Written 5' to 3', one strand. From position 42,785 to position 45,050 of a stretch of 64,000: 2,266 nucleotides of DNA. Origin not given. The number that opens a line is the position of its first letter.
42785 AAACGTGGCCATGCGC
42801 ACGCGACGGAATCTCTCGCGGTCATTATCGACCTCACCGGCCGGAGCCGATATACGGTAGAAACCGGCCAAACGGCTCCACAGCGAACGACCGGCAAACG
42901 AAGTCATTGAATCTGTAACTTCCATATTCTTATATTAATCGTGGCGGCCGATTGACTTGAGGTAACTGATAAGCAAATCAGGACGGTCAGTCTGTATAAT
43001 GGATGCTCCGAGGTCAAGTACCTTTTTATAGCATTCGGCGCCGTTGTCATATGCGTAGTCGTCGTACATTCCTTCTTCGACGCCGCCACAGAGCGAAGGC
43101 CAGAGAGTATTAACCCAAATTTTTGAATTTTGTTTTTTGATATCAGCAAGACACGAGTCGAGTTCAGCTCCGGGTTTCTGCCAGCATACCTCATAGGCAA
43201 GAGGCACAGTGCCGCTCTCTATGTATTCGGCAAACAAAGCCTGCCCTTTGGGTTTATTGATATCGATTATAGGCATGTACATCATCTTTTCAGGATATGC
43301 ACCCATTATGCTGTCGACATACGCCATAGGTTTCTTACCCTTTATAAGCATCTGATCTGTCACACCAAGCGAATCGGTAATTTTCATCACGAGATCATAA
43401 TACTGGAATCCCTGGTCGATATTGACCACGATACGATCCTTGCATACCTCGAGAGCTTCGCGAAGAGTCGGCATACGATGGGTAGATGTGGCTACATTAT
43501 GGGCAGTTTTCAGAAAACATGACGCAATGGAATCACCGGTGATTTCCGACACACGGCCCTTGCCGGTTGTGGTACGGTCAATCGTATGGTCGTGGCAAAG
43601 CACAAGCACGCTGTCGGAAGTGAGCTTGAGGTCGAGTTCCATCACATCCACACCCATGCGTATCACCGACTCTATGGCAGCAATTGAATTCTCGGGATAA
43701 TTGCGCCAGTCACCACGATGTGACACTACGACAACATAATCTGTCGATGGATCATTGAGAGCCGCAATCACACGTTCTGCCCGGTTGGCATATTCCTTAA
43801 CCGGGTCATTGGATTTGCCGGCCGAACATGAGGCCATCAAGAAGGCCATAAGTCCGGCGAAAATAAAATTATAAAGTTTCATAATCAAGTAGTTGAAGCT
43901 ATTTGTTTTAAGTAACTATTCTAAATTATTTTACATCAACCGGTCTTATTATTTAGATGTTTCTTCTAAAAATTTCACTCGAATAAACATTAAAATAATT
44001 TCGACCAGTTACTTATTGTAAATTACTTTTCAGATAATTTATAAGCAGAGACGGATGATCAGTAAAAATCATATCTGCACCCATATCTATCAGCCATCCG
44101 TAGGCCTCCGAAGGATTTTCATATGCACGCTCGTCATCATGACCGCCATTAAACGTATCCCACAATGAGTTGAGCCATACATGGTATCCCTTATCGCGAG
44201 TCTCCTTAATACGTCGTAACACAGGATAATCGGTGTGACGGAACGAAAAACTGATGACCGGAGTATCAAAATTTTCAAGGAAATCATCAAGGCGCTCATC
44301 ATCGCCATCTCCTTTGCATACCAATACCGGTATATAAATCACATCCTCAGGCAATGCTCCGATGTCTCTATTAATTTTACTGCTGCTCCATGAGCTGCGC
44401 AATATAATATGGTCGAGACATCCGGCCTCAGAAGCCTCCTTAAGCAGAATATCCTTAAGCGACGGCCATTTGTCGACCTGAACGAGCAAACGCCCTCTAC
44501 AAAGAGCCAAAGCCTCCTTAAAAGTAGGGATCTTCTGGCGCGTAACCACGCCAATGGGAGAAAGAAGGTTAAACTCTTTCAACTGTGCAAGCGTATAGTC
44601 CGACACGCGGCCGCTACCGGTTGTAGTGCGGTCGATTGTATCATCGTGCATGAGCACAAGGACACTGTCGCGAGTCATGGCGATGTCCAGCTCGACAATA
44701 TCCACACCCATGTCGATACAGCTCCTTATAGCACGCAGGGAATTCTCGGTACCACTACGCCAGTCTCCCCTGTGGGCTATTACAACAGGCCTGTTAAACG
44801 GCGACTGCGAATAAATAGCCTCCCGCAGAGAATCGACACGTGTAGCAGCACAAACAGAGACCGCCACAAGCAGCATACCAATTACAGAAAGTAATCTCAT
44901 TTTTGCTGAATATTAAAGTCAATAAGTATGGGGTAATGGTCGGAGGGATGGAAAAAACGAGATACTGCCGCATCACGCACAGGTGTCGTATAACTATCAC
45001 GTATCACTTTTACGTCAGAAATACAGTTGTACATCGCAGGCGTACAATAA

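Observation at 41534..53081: Sus-like import system whose cargo enzymes are phosphodiesterases, not CAZymes: candidate system for phosphodiester-polymer (teichoic-acid/organophosphate) scavenging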

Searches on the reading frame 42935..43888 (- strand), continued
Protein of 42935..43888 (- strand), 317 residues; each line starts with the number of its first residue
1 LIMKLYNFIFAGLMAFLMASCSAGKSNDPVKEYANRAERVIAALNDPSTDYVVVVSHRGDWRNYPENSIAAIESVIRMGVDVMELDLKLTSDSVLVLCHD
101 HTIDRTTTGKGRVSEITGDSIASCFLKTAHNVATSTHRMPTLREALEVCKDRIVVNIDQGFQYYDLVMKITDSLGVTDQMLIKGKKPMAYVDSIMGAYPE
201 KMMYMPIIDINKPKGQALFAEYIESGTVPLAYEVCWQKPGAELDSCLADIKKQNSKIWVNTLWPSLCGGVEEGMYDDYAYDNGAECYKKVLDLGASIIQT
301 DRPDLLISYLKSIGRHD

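Call 68: search_solved_structures(query=window:42935-43882:-, max_evalue=1e-12, show_alignments=3)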
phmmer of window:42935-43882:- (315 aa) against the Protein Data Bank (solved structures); distinct sequences matched with E-value up to 1e-12: 6.
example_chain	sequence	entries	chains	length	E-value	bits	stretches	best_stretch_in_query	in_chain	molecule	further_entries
3i10_A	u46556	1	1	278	1.1e-55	192.4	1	43-314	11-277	Putative Glycerophosphoryl diester phosphodiesterase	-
2pz0_A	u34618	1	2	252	9.3e-20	74.4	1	50-156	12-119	Glycerophosphoryl diester phosphodiesterase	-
3mz2_A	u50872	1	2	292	2.5e-18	69.7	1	51-157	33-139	Glycerophosphoryl diester phosphodiesterase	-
7e0v_A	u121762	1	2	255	4.5e-16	62.3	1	47-156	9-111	Glycerophosphodiester phosphodiesterase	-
4oec_A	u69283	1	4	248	9.7e-16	61.2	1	48-156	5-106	Glycerophosphoryl diester phosphodiesterase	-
7e2a_A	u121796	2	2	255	5.8e-15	58.6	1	47-156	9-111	Glycerophosphodiester phosphodiesterase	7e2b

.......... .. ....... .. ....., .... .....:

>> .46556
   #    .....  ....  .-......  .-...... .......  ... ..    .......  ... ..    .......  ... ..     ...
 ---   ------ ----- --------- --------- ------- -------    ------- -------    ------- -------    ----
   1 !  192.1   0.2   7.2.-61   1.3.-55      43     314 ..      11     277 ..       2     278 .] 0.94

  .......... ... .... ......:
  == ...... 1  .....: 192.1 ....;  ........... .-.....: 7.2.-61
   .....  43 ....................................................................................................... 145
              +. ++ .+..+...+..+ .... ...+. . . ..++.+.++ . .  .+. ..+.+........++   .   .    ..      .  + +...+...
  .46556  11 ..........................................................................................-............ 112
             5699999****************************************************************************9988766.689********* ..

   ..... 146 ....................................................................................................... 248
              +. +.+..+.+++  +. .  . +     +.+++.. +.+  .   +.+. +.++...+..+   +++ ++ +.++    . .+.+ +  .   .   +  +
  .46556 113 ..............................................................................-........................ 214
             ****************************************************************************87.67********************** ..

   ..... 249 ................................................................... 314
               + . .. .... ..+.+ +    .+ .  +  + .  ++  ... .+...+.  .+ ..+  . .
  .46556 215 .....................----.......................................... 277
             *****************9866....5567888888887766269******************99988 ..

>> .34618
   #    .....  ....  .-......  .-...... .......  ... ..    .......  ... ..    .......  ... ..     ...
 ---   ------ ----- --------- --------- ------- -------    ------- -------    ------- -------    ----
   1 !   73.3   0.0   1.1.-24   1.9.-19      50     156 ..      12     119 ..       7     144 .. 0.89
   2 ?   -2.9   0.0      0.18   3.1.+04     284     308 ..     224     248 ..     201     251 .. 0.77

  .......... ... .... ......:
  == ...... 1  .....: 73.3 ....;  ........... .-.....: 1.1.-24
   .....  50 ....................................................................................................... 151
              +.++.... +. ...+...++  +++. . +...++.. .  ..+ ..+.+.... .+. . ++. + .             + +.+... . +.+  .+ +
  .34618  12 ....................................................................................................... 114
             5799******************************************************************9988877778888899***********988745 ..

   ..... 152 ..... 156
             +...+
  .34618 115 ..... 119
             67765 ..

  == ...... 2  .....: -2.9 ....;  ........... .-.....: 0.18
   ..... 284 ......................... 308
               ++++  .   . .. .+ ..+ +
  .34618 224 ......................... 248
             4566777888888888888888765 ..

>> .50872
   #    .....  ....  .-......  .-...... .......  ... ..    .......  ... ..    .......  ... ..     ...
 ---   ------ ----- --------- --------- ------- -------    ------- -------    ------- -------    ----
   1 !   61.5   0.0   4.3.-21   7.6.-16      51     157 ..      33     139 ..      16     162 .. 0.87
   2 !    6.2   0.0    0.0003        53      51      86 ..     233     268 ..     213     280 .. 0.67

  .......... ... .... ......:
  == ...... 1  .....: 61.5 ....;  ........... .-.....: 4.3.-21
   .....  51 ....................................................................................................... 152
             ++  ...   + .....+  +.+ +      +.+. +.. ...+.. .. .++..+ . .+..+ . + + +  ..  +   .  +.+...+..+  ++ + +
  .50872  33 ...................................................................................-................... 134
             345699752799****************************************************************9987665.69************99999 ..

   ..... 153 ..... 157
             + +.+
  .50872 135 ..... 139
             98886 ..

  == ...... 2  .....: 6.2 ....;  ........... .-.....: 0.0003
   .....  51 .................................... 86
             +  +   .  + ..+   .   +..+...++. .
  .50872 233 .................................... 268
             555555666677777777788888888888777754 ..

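Call 72: find_encoding_contigs(protein=P0157, flank=10000, max_places=3)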
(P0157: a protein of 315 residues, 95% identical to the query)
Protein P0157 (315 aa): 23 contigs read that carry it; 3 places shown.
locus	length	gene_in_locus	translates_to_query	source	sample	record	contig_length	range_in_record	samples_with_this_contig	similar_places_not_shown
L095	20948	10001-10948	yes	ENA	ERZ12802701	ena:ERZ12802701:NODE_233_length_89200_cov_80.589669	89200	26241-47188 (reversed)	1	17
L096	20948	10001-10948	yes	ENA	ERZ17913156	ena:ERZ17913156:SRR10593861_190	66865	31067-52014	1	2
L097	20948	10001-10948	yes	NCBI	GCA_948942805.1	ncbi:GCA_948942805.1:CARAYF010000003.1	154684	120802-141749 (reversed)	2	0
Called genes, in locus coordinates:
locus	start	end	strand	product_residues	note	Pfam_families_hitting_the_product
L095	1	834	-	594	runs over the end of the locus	PF00750:tRNA-synt_1d, PF05746:DALR_1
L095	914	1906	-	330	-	PF04773:FecR, PF16344:FecR_C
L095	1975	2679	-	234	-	PF04542:Sigma70_r2, PF08281:Sigma70_r4_2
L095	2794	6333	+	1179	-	PF07660:STN (weak), PF13620:CarboxypepD_reg, PF13715:CarbopepD_reg_2, PF07715:Plug, PF00593:TonB_dep_Rec_b-barrel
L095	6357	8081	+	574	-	PF14322:SusD-like_3, PF07980:SusD_RagB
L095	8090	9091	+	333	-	PF03372:Exo_endo_phos (weak)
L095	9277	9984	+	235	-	PF03009:GDPD, PF16387:DUF4996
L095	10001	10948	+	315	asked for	PF03009:GDPD, PF16387:DUF4996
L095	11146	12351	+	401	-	PF07690:MFS_1, PF03137:OATP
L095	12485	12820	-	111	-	-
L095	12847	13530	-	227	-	-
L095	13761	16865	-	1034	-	PF02837:Glyco_hydro_2_N, PF00703:Glyco_hydro_2, PF02836:Glyco_hydro_2_C, PF16353:LacZ_4, PF02929:Bgal_small_N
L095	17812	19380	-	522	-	-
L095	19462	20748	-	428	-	PF14292:SusE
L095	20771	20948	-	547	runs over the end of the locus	PF14322:SusD-like_3, PF07980:SusD_RagB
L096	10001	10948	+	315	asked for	PF03009:GDPD, PF16387:DUF4996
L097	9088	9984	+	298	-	PF03009:GDPD, PF16387:DUF4996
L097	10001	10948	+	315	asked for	PF03009:GDPD, PF16387:DUF4996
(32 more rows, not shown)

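Call 81: search_protein_families(library=ncbifam, proteins=[L092:3322-6654:+], max_evalue=0.00001)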
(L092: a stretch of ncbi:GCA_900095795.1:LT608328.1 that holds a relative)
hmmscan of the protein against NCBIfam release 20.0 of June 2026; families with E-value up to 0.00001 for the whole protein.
L092:3322-6654:+ (1110 aa): 1 family
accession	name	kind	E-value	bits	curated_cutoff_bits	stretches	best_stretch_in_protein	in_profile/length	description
NF058554.1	BT_3328_fam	equivalog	8.9e-16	57.3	1100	1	1-209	1-218/840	BT3328 family hyaluronic acid endo-lyase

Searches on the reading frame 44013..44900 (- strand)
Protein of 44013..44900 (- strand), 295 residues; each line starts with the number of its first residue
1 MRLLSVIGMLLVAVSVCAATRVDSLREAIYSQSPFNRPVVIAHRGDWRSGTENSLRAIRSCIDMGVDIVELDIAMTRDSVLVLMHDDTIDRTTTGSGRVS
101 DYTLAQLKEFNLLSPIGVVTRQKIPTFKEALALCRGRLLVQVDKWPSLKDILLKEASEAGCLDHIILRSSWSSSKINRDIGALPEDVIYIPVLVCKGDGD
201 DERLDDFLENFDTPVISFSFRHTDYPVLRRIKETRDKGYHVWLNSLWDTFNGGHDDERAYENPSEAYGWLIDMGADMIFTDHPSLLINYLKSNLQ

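Call 3: search_protein_families(library=pfam, proteins=[window:44013-44900:-])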
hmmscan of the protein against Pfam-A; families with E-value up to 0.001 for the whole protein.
window:44013-44900:- (295 aa): 2 families
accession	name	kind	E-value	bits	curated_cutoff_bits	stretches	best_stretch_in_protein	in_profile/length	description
PF03009.23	GDPD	-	1.4e-26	94.6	23.6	1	43-154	1-115/244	Glycerophosphoryl diester phosphodiesterase family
PF16387.11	DUF4996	-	2.1e-26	92.9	33.7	1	189-290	1-102/102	Domain of unknown function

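Call 4: search_protein_families(library=ncbifam, proteins=[window:44013-44900:-])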
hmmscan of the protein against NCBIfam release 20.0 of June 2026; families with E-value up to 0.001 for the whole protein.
window:44013-44900:- (295 aa): 4 families
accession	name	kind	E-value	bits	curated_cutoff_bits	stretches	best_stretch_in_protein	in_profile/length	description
NF006989.0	PRK09454.1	equivalog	1.3e-19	70.5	264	1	34-137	6-110/251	glycerophosphodiester phosphodiesterase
NF053857.1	LysphglycPlipDStph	equivalog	2.3e-17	63.3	450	1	24-110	32-118/305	lysophosphatidylglycerol phospholipase D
NF008354.0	PRK11143.1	equivalog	1.3e-09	37.5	254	1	32-98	25-91/359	glycerophosphodiester phosphodiesterase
NF041304.3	AvrBs2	equivalog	4.3e-07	28.2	1000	1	40-112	271-348/716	type III secretion system effector avirulence protein AvrBs2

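Call 11: search_solved_structures(query=window:44013-44900:-, max_evalue=0.001)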
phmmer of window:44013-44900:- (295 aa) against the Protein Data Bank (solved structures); distinct sequences matched with E-value up to 0.001: 30.
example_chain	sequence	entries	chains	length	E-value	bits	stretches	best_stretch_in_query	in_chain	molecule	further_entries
3i10_A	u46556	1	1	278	6.3e-54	186.5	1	33-292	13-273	Putative Glycerophosphoryl diester phosphodiesterase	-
3mz2_A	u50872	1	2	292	6.1e-24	88.1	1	21-144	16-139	Glycerophosphoryl diester phosphodiesterase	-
2pz0_A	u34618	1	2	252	5.4e-21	78.4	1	37-168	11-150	Glycerophosphoryl diester phosphodiesterase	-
4oec_A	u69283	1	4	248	9.3e-16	61.2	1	36-142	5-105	Glycerophosphoryl diester phosphodiesterase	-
7e0v_A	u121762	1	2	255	1.1e-15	60.9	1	37-136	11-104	Glycerophosphodiester phosphodiesterase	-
9f49_AAA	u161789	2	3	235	1.1e-14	57.7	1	40-108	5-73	GP-PDE domain-containing protein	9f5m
7e2a_A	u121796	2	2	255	1.5e-14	57.3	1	37-136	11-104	Glycerophosphodiester phosphodiesterase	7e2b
8ghh_A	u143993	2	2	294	5.8e-14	55.3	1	29-111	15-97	Glycerophosphodiester phosphodiesterase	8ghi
9eul_A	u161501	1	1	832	6.4e-14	55.2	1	39-108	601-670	GP-PDE domain-containing protein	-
9euf_B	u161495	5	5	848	6.5e-14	55.1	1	39-108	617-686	GP-PDE domain-containing protein | ORF58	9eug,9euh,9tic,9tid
5t91_A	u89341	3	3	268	3.4e-13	52.8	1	36-112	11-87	Glycerophosphoryl diester phosphodiesterase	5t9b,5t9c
3qvq_A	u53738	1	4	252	1.2e-12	51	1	37-133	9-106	Phosphodiesterase Olei02445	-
2oog_A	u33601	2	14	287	4.9e-12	49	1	37-112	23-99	Glycerophosphoryl diester phosphodiesterase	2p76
7ym0_A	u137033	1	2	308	3.8e-11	46.1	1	38-111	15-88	Lysoplasmalogenase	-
7ymp_A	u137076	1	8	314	4e-11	46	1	38-111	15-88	Lysoplasmalogenase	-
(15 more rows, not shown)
